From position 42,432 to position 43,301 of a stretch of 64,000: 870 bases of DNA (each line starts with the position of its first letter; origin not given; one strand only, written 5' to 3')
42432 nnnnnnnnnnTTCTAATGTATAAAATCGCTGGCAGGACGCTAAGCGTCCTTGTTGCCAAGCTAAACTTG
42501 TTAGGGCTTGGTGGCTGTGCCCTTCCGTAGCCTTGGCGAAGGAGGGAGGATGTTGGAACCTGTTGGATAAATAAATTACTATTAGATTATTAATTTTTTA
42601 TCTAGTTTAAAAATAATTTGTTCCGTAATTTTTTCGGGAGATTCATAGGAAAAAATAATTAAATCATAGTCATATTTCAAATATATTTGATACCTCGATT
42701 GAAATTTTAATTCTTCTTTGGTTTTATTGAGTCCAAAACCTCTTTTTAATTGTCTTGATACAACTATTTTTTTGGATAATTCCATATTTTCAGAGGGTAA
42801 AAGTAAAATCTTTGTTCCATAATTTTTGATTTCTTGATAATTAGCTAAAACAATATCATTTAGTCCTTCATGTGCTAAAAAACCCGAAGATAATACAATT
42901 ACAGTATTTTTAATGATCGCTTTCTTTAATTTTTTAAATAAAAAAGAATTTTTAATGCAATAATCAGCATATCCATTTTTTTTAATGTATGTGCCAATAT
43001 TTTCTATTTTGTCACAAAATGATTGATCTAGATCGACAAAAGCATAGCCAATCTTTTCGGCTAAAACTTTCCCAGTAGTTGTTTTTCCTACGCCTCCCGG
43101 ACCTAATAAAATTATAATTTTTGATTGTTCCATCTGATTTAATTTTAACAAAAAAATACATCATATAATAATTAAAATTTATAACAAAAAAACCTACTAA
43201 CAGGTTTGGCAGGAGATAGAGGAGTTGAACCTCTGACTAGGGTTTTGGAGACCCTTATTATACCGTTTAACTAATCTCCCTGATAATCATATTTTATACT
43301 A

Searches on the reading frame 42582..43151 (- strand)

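Call 57: search_protein_families(library=pfam, proteins=[window:42582-43151:-], max_evalue=0.00001)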
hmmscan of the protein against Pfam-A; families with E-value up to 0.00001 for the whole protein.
window:42582-43151:- (189 aa): 1 family
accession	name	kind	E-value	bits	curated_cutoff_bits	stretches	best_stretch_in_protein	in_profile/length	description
PF01202.28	SKI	-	4.5e-12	46.8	22.1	1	20-182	2-157/159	Shikimate kinase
